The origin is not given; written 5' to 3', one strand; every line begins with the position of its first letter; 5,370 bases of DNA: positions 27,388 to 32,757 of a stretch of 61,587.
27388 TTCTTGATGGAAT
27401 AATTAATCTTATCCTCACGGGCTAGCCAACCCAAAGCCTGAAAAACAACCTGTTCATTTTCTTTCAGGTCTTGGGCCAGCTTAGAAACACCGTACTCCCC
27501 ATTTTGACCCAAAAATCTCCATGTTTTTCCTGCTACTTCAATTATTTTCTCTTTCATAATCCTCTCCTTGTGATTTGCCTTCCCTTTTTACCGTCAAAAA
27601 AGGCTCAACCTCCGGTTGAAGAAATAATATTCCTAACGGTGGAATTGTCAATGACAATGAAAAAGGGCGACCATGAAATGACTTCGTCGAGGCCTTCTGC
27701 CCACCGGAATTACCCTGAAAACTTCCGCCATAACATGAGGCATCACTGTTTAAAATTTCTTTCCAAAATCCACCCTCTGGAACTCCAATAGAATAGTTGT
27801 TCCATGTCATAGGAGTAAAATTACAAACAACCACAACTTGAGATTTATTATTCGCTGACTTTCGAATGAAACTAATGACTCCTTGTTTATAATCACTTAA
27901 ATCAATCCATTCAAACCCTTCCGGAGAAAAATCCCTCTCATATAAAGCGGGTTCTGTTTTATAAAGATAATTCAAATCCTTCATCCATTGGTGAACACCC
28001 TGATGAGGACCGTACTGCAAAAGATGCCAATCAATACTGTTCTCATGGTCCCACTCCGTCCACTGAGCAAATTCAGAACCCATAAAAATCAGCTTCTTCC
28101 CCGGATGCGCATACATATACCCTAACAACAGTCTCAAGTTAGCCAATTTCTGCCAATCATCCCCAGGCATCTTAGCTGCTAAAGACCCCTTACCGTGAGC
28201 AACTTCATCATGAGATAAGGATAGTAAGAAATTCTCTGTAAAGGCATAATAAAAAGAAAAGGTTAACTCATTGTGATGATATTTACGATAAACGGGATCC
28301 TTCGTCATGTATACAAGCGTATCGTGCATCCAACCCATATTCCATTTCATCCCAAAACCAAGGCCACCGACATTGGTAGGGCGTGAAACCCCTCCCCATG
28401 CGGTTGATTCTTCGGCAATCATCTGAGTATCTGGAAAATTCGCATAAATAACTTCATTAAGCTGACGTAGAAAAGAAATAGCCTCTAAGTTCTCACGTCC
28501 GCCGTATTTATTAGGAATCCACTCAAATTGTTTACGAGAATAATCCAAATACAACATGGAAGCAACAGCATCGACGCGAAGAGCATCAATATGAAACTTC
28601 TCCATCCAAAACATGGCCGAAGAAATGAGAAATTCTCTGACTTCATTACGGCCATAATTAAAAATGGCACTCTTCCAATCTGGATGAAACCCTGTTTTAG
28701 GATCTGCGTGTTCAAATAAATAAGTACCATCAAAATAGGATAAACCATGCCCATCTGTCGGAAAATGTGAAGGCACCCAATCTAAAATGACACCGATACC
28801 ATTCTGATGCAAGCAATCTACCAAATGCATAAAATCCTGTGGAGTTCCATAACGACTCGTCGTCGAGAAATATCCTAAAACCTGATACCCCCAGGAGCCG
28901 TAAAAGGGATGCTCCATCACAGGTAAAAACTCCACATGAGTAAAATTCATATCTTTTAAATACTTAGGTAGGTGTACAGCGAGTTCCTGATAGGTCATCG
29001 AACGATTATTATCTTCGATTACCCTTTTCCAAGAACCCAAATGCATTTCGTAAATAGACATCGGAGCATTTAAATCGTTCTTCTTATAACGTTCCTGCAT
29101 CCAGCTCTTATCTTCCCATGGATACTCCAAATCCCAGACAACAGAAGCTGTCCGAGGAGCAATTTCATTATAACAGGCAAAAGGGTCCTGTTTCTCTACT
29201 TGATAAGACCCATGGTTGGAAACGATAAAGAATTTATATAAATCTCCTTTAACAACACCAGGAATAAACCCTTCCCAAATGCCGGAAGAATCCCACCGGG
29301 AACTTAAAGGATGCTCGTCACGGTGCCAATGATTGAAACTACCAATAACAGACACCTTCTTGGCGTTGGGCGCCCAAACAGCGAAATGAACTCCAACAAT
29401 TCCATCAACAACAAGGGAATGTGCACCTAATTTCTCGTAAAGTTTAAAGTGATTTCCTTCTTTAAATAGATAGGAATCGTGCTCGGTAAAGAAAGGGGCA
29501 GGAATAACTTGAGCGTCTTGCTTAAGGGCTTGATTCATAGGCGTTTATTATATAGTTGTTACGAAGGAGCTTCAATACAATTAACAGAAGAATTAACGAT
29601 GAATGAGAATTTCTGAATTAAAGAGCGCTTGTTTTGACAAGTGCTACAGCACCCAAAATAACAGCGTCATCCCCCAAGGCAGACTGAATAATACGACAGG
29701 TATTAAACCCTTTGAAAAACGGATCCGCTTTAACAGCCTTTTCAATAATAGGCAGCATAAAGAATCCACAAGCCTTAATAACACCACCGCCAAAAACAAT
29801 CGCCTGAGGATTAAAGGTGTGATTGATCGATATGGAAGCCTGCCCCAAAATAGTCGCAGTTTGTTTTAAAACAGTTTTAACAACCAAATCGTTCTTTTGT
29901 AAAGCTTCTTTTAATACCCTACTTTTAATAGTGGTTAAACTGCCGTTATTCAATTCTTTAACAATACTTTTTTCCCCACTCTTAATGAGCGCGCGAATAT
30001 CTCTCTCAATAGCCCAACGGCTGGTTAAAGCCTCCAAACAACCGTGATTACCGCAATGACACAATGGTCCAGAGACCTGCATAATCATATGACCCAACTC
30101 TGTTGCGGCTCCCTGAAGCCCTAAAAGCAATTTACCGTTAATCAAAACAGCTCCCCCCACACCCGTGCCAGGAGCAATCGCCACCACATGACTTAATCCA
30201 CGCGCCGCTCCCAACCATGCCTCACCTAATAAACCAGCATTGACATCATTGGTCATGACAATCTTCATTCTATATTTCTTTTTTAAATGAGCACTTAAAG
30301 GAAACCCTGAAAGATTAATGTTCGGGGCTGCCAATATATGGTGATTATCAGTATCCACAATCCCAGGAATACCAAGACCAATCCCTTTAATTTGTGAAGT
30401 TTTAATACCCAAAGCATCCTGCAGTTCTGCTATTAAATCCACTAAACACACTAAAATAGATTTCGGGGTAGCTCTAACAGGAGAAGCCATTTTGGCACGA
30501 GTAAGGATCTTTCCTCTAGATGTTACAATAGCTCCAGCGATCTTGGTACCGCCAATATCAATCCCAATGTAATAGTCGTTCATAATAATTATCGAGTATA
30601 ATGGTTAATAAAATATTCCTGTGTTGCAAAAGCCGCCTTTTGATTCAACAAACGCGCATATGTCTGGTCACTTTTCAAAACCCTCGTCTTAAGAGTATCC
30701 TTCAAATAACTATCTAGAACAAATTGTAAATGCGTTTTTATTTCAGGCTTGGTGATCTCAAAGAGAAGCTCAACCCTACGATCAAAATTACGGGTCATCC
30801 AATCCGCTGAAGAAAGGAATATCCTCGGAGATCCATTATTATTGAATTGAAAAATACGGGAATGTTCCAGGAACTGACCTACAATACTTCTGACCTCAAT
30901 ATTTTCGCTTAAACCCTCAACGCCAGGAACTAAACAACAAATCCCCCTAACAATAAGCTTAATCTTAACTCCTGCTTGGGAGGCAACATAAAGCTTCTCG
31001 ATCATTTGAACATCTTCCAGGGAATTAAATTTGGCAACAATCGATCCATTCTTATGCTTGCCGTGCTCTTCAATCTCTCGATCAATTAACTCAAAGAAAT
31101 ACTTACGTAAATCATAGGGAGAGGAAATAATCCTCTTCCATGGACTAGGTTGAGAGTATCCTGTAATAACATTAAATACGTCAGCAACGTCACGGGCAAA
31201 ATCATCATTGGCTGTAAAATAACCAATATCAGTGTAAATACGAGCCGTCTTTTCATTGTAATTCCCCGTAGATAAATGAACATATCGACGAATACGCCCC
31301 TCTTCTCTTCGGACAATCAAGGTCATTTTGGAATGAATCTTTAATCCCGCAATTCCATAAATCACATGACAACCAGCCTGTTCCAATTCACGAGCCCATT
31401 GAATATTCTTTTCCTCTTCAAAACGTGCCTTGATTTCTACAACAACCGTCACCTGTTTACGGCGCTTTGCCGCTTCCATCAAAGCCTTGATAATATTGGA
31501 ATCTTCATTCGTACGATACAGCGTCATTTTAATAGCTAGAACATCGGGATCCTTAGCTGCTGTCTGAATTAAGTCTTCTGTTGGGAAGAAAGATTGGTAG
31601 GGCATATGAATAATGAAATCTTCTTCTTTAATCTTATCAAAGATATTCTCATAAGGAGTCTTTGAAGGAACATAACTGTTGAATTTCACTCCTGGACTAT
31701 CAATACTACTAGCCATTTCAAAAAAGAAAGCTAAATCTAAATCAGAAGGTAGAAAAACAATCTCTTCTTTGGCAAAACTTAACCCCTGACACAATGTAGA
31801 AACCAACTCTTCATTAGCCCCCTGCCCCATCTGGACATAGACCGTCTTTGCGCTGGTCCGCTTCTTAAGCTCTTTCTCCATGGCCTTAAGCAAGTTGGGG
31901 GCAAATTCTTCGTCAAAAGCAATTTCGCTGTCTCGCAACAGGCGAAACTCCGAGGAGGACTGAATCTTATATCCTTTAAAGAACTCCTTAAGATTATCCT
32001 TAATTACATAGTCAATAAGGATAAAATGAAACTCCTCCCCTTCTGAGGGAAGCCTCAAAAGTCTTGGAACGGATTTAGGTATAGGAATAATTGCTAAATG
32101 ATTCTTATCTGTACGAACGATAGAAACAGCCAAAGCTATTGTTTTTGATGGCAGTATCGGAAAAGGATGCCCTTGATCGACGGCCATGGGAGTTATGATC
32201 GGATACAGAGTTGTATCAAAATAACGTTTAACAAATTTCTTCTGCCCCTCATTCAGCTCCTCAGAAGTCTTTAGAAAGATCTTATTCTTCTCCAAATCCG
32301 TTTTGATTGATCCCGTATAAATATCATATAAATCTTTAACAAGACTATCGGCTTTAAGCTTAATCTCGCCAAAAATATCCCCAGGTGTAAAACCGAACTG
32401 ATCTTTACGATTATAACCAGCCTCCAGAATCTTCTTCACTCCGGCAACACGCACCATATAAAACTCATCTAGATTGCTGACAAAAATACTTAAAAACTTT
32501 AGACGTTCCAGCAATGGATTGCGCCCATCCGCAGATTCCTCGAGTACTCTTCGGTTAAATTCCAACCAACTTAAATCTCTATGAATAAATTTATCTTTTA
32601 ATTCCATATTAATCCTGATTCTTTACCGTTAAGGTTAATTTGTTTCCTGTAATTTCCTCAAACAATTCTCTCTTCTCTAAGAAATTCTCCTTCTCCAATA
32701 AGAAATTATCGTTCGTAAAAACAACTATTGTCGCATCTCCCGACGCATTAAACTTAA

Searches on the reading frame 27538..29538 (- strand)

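Call 82: search_protein_families(library=pfam, proteins=[window:27538-29538:-], max_evalue=0.00001)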
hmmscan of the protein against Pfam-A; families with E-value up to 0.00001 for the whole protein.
window:27538-29538:- (666 aa): 3 families
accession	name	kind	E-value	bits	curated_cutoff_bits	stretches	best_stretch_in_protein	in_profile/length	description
PF02806.24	Alpha-amylase_C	-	5.7e-27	94.3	21.2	1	544-642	1-94/95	Alpha amylase, C-terminal all-beta domain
PF02922.24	CBM_48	-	3.8e-21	75.6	22.4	1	36-121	1-83/83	Carbohydrate-binding module 48 (Isoamylase N-terminal domain)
PF00128.31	Alpha-amylase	-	4.7e-15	56.2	22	1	192-261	26-94/446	Alpha amylase, catalytic domain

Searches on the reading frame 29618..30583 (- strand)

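Call 82: search_protein_families(library=pfam, proteins=[window:29618-30583:-], max_evalue=0.00001)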
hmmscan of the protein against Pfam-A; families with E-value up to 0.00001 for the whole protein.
window:29618-30583:- (321 aa): 2 families
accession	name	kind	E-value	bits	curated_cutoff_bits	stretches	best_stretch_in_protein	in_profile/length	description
PF00480.26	ROK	-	1.2e-68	232.3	22.9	1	5-318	1-293/294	ROK family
PF01869.26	BcrAD_BadFG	-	1.5e-07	31.7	31.5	1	6-77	1-74/271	BadF/BadG/BcrA/BcrD ATPase family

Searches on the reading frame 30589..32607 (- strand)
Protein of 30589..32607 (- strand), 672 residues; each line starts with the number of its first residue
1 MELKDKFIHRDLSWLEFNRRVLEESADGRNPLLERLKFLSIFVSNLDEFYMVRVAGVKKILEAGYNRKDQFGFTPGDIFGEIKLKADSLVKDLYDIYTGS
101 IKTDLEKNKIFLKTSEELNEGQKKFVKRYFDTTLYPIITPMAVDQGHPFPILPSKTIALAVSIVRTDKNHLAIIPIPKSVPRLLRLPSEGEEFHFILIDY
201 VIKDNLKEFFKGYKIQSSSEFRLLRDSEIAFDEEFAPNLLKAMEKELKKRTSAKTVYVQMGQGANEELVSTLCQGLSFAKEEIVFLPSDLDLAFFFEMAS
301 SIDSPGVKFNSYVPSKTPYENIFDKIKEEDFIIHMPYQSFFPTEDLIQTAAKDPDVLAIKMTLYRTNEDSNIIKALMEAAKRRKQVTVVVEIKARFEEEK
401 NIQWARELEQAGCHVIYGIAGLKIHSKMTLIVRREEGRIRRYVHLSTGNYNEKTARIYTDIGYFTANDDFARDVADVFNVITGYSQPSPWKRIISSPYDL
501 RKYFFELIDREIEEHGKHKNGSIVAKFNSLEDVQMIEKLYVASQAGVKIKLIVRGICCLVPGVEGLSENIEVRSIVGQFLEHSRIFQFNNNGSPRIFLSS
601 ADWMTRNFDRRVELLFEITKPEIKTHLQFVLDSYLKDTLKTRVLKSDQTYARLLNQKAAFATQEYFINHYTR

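Call 82: search_protein_families(library=pfam, proteins=[window:30589-32607:-], max_evalue=0.00001)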
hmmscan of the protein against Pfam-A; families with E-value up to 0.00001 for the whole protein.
window:30589-32607:- (672 aa): 5 families
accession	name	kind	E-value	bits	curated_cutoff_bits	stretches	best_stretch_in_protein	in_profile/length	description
PF17941.7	PP_kinase_C_1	-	1.7e-75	252.6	25.7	1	321-486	1-166/167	Polyphosphate kinase C-terminal domain 1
PF13090.12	PP_kinase_C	-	1.3e-68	230.2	25.8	1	495-659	3-168/172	Polyphosphate kinase C-terminal domain 2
PF02503.22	PP_kinase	-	5.5e-48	163.5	31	1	122-297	2-182/183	Polyphosphate kinase middle domain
PF13089.11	PP_kinase_N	-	8.2e-35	119.8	23.8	1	7-112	1-106/107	Polyphosphate kinase N-terminal domain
PF13091.12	PLDc_2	-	1.5e-12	48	27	1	359-479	12-129/132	PLD-like domain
